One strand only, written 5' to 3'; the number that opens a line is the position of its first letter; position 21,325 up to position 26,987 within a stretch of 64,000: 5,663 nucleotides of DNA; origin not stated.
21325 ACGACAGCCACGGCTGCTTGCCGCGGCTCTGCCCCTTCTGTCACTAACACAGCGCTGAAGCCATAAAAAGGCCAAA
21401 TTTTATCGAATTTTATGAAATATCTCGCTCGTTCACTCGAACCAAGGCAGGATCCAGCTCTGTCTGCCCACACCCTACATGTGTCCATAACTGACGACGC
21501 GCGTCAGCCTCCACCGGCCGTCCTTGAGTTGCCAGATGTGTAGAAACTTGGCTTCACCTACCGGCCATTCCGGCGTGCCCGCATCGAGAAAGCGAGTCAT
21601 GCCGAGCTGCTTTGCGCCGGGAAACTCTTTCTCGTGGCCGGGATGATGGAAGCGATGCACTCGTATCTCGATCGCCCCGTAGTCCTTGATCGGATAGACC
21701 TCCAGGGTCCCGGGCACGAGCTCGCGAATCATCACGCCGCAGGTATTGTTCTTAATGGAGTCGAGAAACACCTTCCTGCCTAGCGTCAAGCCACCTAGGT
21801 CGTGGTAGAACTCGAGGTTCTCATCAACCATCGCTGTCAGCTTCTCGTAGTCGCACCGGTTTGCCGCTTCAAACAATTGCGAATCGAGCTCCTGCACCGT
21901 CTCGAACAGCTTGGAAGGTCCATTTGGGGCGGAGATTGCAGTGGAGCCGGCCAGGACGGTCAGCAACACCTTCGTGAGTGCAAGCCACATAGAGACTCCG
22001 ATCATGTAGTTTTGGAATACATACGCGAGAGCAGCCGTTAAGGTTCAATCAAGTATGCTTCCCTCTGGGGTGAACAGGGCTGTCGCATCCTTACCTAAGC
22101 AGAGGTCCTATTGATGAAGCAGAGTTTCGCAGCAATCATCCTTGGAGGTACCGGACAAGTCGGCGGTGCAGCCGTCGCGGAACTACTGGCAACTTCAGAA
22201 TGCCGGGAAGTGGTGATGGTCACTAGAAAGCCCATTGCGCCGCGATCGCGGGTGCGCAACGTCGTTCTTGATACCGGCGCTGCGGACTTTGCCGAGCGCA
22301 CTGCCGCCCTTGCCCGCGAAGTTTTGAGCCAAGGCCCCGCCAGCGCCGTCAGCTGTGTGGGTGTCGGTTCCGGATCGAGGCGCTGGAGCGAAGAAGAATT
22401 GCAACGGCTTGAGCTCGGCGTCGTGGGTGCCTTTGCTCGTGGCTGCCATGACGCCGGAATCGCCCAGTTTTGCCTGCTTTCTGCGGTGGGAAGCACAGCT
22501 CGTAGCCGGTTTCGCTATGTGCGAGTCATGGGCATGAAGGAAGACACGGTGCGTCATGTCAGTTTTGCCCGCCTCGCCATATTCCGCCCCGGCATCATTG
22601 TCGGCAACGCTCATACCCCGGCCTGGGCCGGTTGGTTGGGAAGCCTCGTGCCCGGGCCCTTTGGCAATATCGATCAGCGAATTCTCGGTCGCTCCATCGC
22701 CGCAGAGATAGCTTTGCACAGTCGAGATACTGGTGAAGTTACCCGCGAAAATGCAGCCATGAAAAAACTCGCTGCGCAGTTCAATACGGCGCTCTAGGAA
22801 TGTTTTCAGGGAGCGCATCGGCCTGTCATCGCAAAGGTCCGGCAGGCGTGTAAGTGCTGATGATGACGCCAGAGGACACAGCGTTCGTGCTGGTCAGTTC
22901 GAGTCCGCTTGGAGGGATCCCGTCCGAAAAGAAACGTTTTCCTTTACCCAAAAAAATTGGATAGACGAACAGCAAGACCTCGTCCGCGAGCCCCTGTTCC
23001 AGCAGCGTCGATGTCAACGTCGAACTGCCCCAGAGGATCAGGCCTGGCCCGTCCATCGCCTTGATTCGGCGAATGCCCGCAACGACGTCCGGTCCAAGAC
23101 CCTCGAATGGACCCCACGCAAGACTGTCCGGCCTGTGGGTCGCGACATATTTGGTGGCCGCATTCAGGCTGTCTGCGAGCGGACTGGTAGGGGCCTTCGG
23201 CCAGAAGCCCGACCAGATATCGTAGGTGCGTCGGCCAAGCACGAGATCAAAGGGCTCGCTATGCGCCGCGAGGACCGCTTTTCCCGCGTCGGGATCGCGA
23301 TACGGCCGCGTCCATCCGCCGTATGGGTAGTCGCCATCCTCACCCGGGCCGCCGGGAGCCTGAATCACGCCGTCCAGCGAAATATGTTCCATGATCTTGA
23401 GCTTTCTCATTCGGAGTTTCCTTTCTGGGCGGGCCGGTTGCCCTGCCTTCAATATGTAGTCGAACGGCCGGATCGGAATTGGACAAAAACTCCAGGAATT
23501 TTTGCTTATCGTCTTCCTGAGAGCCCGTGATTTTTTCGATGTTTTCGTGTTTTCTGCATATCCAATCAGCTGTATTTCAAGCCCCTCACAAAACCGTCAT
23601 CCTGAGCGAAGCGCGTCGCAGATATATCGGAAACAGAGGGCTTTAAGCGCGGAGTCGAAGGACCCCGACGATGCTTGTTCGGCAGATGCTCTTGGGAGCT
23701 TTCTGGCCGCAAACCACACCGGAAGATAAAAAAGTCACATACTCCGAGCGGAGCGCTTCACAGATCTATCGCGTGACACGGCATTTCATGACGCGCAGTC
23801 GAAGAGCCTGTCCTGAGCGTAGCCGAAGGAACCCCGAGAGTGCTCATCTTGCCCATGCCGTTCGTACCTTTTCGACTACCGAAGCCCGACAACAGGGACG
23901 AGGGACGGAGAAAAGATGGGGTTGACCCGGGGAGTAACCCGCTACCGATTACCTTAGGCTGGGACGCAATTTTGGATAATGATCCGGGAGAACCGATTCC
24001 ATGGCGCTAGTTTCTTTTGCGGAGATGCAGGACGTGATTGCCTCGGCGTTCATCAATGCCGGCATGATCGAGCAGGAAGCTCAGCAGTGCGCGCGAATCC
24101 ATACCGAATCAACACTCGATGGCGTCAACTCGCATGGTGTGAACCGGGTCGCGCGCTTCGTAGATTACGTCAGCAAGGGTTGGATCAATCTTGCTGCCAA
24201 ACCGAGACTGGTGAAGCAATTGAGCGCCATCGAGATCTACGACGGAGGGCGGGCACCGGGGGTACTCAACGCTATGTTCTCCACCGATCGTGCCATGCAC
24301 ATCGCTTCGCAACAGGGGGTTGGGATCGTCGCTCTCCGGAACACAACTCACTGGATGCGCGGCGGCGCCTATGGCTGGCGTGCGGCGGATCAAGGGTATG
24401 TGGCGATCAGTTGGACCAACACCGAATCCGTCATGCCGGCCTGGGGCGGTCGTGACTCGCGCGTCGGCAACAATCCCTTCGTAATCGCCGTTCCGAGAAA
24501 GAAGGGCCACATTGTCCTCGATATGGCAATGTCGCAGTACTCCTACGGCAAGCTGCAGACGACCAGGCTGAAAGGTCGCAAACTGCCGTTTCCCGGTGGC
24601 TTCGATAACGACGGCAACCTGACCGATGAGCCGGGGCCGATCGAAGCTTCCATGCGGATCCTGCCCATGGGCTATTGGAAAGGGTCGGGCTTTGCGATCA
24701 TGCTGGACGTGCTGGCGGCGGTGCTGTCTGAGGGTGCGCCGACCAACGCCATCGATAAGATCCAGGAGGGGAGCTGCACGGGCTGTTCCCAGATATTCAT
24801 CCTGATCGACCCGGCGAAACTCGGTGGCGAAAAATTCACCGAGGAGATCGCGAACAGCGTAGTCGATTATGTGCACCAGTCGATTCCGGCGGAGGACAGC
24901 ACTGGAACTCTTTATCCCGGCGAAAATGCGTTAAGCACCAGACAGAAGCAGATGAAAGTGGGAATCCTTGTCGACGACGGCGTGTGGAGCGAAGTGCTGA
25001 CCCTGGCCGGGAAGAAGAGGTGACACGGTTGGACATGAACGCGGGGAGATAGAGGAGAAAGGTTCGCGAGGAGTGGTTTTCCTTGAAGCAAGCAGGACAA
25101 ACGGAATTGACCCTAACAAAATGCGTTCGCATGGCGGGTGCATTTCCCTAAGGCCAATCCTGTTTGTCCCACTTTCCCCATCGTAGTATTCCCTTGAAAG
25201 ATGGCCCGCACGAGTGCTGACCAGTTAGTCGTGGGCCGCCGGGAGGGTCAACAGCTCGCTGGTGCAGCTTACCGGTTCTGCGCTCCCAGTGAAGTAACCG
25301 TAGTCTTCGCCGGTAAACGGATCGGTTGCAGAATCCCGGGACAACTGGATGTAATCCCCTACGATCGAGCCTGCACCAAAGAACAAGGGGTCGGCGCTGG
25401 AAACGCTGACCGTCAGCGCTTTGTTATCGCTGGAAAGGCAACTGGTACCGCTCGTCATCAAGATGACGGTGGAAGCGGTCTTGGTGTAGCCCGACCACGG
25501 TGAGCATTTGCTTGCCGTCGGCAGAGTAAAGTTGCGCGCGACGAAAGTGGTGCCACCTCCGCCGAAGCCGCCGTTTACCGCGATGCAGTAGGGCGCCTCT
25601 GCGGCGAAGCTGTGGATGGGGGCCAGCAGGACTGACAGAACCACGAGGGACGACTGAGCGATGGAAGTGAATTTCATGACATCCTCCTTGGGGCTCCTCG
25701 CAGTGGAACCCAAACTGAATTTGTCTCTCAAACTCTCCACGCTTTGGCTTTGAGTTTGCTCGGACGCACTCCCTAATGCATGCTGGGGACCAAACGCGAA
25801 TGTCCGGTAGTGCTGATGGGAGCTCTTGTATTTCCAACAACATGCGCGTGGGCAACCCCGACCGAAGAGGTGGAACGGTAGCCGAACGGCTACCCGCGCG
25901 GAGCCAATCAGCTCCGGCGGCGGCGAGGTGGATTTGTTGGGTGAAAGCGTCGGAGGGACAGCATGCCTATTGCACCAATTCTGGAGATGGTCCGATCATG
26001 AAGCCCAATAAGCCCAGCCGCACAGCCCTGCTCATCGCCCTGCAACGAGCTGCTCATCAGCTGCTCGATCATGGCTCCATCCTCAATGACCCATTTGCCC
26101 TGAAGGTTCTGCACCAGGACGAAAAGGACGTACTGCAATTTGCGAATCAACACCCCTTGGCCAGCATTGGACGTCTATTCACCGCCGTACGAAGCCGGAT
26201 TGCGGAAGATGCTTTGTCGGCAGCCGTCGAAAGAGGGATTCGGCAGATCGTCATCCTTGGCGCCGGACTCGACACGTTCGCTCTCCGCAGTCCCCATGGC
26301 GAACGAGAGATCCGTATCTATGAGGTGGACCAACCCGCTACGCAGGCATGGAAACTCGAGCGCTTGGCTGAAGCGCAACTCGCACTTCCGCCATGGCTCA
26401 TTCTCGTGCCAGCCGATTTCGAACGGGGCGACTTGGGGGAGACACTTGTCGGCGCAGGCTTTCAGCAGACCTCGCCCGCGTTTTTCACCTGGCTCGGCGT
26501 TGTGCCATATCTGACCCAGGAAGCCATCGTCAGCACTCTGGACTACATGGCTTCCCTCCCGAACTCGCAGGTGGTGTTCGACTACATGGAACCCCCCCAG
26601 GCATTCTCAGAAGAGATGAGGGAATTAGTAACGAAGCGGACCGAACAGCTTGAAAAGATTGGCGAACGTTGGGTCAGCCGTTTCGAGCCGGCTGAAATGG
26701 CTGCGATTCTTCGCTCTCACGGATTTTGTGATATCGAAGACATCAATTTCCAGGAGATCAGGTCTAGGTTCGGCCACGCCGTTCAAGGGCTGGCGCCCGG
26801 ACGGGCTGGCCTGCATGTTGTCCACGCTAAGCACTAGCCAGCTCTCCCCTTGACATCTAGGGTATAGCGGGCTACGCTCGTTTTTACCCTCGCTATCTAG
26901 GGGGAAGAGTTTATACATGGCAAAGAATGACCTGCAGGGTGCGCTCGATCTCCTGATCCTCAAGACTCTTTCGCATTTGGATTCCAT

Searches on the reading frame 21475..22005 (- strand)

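Call 11: search_protein_families(library=pfam, proteins=[window:21475-22005:-], max_evalue=0.001)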
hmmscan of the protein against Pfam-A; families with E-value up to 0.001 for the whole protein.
window:21475-22005:- (176 aa): 1 family
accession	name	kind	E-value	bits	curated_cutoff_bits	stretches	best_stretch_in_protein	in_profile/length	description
PF14534.12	DUF4440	-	2e-10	41.5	25.2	1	37-167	1-107/107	Domain of unknown function (DUF4440)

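Call 71: search_protein_families(library=padloc, proteins=[window:21475-22005:-], max_evalue=0.00001)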
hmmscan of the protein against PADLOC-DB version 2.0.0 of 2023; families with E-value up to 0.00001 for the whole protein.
window:21475-22005:- (176 aa): 0 families

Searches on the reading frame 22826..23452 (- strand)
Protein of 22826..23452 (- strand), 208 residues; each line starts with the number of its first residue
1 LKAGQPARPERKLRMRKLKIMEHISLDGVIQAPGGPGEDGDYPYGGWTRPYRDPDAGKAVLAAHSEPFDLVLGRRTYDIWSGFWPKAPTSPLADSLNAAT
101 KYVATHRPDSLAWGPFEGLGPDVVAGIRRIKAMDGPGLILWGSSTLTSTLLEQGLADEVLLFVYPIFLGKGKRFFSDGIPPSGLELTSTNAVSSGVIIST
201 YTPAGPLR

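Call 11: search_protein_families(library=pfam, proteins=[window:22826-23452:-], max_evalue=0.001)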
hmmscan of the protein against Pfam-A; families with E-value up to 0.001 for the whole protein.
window:22826-23452:- (208 aa): 1 family
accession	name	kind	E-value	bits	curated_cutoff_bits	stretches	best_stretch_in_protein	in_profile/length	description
PF01872.23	RibD_C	-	1.6e-15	57.9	24.1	1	127-197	124-196/197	RibD C-terminal domain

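Call 71: search_protein_families(library=padloc, proteins=[window:22826-23452:-], max_evalue=0.00001)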
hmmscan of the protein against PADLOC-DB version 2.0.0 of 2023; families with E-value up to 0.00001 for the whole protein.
window:22826-23452:- (208 aa): 0 families

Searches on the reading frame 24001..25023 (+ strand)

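Call 12: search_protein_families(library=pfam, proteins=[window:24001-25023:+], max_evalue=0.001)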
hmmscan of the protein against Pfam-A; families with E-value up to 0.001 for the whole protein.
window:24001-25023:+ (340 aa): 1 family
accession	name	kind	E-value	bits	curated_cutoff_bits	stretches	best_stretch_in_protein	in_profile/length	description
PF02615.19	Ldh_2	-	1.4e-102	343.7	38.8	1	4-332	1-332/333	Malate/L-lactate dehydrogenase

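Call 71: search_protein_families(library=padloc, proteins=[window:24001-25023:+], max_evalue=0.00001)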
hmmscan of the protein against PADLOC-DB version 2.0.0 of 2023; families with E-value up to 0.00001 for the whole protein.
window:24001-25023:+ (340 aa): 0 families

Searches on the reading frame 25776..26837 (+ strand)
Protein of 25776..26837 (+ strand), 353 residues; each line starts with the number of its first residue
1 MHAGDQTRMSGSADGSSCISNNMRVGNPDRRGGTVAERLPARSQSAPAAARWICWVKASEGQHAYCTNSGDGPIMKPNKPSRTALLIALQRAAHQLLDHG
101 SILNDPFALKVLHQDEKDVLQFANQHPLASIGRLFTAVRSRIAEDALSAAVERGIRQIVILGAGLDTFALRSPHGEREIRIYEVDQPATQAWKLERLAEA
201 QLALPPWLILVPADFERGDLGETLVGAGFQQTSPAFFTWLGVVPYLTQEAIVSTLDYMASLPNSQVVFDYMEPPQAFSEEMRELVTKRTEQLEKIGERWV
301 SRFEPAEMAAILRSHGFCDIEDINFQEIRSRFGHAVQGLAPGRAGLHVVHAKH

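Call 12: search_protein_families(library=pfam, proteins=[window:25776-26837:+], max_evalue=0.001)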
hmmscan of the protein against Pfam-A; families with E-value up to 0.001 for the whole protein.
window:25776-26837:+ (353 aa): 1 family
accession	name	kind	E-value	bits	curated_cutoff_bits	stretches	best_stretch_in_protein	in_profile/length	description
PF04072.20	LCM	-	1.9e-44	152.2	22.3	1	84-258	1-186/187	Leucine carboxyl methyltransferase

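Call 71: search_protein_families(library=padloc, proteins=[window:25776-26837:+], max_evalue=0.00001)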
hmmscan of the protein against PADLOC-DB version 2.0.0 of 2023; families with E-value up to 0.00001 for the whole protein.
window:25776-26837:+ (353 aa): 0 families
